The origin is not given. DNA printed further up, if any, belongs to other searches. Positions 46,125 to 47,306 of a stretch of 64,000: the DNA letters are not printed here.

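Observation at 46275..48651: Complete type II R-M module with dedicated Vsr: C5-MTase, overlapping putative REase (family unconfirmed), very-short-patch repair endonuclease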

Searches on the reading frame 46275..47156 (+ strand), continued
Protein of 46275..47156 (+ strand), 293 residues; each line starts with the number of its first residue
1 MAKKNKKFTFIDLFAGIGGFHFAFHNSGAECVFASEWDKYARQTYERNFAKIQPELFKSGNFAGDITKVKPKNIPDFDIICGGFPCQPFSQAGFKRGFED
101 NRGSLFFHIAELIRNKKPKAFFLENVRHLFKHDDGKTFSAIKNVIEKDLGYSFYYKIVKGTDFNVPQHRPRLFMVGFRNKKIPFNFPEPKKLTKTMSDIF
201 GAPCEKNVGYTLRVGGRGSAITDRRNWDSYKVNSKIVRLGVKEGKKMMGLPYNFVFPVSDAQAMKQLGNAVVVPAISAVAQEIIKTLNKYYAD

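Call 45: fold_search(model_id=the predicted structure, library=pdb)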
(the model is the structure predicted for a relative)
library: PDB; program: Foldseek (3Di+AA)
matches with E <= 10: 1667; with E <= 0.001: 402
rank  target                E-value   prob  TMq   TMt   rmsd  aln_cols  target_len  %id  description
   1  2uz4_A                1.4e-29  1.00  0.79  0.71   5.0       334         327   36  HhaI DNA methyltransferase R165N mutant complex with 13mer GCGC-GMGC oligonucleotide and SAH (released 2008-06-03)
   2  2uyc_A                3.1e-29  1.00  0.79  0.71   5.1       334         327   36  HhaI DNA methyltransferase R163N mutant complex with 13mer GCGC-GMGC oligonucleotide and SAH (released 2008-05-27)
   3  1fjx_A                6.3e-29  1.00  0.79  0.71   4.8       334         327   36  STRUCTURE OF TERNARY COMPLEX OF HHAI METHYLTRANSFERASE MUTANT (T250G) IN COMPLEX WITH DNA AND ADOHCY (released 2000-12-15)
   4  2i9k_A                1.4e-28  1.00  0.79  0.71   5.1       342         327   36  Engineered Extrahelical Base Destabilization Enhances Sequence Discrimination of DNA Methyltransferase M.HhaI (released 2006-10-10)
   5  2z6q_A                2.3e-28  1.00  0.79  0.71   4.8       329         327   37  Ternary structure of Arg165Ala M.HhaI C5-Cytosine DNA methyltransferase with unmodified DNA and AdoHcy (released 2007-08-28)
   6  2zcj_A                2.6e-28  1.00  0.79  0.71   4.8       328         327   36  Ternary structure of the Glu119Gln M.HhaI, C5-Cytosine DNA methyltransferase, with unmodified DNA and AdoHcy (released 2007-12-04)
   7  2uyh_A                2.8e-28  1.00  0.79  0.71   5.0       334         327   36  HhaI DNA methyltransferase S87Q-Q237S mutant complex with 13mer GCGC- GMGC oligonucleotide and SAH (released 2008-05-27)
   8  2z6a_A                3.2e-28  1.00  0.79  0.71   5.1       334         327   36  S-Adenosyl-L-methionine-Dependent Methyl Transfer: Observable Precatalytic Intermediates during DNA Cytosine Methylati (released 2007-08-21)
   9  2z6u_A                6.1e-28  1.00  0.79  0.72   5.1       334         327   36  Ternary structure of the Glu119Ala M.HhaI, C5-Cytosine DNA methyltransferase, with unmodified DNA and AdoHcy (released 2007-11-20)
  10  5lod_A                1.7e-27  1.00  0.80  0.73   4.4       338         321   36  Crystal structure of HhaI DNA methyltransferase in APO form (released 2017-08-16)
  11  1hmy                  2.9e-26  1.00  0.80  0.72   5.4       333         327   37  CRYSTAL STRUCTURE OF THE HHAI DNA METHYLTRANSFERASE COMPLEXED WITH S-ADENOSYL-L-METHIONINE (released 1993-10-31)
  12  1svu_A                7.9e-26  1.00  0.77  0.73   4.2       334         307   33  Structure of the Q237W mutant of HhaI DNA methyltransferase: an insight into protein-protein interactions (released 2004-06-29)
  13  1svu_B                2.1e-25  1.00  0.79  0.74   4.0       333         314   34  Structure of the Q237W mutant of HhaI DNA methyltransferase: an insight into protein-protein interactions (released 2004-06-29)
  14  3ubt_A                2.2e-22  1.00  0.76  0.68   5.5       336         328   25  Crystal Structure of C71S Mutant of DNA Cytosine-5 Methyltransferase M.HaeIII Bound to DNA (released 2012-10-03)
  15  1dct_A                7.1e-21  1.00  0.71  0.65   6.2       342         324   25  DNA (CYTOSINE-5) METHYLASE FROM HAEIII COVALENTLY BOUND TO DNA (released 1995-09-15)
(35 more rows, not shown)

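Call 77: find_encoding_contigs(protein=P0123, flank=3000, max_places=3)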
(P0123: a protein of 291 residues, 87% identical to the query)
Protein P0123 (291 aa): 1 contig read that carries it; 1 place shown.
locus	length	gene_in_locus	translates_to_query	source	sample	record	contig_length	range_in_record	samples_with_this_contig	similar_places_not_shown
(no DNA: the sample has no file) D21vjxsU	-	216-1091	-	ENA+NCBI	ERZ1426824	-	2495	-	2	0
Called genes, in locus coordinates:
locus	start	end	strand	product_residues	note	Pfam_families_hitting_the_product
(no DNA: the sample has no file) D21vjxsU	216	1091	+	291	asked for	PF00145:DNA_methylase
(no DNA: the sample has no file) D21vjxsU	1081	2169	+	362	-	PF09561:RE_HpaII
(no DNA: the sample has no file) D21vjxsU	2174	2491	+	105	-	PF03852:Vsr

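Call 78: find_encoding_contigs(protein=P0124, flank=3000, max_places=3)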
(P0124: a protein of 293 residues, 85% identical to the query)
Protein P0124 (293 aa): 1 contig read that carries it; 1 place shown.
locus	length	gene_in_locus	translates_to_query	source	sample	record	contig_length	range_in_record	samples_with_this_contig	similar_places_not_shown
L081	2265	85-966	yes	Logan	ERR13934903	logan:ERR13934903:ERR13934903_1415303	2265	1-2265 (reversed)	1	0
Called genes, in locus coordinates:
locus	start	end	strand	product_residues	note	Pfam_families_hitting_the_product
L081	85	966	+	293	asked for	PF00145:DNA_methylase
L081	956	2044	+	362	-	PF09561:RE_HpaII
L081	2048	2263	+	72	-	?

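Call 79: find_encoding_contigs(protein=P0129, flank=6000, max_places=3)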
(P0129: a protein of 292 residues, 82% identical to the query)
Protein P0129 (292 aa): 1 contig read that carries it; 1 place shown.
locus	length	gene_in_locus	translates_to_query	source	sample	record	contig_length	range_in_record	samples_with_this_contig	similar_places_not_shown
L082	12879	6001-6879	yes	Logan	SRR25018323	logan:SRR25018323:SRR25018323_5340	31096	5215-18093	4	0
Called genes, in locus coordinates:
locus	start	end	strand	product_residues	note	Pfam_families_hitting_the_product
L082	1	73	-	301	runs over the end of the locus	PF23343:REP_ORF2-G2P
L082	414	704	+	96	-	-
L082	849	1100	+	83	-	PF01052:FliMN_C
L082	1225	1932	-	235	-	PF05707:Zot (weak)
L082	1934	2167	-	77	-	-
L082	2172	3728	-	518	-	-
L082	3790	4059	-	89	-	-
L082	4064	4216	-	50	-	-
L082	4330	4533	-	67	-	-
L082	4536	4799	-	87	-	-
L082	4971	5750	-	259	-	-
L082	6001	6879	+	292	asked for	PF00145:DNA_methylase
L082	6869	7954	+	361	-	PF09561:RE_HpaII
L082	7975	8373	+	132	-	PF03852:Vsr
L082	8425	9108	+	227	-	-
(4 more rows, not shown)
